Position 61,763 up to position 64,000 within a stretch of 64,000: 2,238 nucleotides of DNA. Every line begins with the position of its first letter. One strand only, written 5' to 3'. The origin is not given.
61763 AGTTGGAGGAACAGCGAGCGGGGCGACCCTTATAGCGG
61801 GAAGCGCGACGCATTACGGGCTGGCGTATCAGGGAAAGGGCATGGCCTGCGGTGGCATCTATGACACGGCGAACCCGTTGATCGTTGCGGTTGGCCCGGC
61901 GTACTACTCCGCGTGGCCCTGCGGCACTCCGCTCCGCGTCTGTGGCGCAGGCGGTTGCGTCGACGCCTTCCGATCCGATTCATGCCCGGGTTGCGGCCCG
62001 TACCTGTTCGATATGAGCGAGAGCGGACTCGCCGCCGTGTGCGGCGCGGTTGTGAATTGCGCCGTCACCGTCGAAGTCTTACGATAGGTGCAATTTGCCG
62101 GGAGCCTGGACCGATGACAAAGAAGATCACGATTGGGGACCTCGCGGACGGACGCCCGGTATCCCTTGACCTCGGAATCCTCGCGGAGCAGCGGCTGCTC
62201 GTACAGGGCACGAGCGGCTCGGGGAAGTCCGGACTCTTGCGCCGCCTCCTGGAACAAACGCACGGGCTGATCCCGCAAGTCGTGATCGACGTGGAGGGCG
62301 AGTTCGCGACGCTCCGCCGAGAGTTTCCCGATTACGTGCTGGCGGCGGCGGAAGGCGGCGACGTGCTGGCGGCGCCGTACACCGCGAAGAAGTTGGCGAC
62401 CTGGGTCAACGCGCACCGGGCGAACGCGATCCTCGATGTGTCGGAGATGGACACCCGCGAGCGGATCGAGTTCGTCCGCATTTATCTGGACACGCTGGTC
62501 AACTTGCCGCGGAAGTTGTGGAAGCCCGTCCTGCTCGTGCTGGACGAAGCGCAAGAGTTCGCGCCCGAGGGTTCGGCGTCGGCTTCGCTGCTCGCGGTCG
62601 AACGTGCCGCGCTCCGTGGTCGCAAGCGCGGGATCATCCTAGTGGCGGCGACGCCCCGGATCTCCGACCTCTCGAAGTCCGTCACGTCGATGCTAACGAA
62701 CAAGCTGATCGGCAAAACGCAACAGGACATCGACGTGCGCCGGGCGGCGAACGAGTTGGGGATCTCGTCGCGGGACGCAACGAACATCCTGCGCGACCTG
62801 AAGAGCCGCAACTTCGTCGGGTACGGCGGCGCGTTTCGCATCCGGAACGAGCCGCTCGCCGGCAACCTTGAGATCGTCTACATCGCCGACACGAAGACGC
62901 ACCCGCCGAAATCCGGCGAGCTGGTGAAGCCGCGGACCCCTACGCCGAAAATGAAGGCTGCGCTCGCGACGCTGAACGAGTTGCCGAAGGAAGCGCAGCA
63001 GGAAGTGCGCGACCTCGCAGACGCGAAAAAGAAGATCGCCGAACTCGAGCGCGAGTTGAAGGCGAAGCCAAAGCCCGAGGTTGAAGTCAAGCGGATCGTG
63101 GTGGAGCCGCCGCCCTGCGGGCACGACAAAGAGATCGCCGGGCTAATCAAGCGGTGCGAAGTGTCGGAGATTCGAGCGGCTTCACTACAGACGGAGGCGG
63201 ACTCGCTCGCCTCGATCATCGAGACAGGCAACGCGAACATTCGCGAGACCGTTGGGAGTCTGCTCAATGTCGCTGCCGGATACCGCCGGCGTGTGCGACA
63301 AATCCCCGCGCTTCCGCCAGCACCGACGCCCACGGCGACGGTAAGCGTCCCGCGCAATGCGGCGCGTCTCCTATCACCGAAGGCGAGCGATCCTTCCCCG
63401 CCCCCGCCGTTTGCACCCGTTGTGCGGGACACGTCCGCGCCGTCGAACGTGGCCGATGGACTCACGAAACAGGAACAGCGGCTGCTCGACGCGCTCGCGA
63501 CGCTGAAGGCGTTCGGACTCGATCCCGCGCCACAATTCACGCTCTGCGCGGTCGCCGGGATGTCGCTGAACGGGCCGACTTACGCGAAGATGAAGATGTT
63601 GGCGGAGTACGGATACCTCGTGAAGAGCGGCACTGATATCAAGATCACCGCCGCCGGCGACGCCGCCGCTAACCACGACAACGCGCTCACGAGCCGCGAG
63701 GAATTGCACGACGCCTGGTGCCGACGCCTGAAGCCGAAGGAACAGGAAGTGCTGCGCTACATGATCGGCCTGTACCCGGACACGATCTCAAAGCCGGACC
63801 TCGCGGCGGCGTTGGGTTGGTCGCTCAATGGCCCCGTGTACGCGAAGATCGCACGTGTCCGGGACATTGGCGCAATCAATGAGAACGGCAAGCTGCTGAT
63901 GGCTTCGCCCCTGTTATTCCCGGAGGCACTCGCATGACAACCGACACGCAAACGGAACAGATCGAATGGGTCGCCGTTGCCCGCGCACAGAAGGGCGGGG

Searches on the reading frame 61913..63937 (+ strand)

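Call 31: search_protein_families(library=pfam, proteins=[window:61913-63937:+], max_evalue=0.01)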
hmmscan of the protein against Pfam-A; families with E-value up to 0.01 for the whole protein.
window:61913-63937:+ (674 aa): 6 families
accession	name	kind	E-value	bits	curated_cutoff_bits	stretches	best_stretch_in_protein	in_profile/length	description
PF01935.23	DUF87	-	4.8e-08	33.8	23.2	1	72-190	1-103/220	Helicase HerA, central domain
PF13191.12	AAA_16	-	6.4e-07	30.4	32.6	1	95-223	27-151/167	AAA ATPase domain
PF13401.12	AAA_22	-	6.3e-05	23.7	27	1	95-222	8-99/130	AAA domain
PF01580.24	FtsK_SpoIIIE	-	0.00037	20.5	24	0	73-113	21-60/221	FtsK/SpoIIIE family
PF10412.15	TrwB_AAD_bind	-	0.0012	18.3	20.5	0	92-159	15-74/387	Type IV secretion-system coupling protein DNA-binding domain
PF13671.12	AAA_33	-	0.01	16.6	27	0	96-191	3-92/143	AAA domain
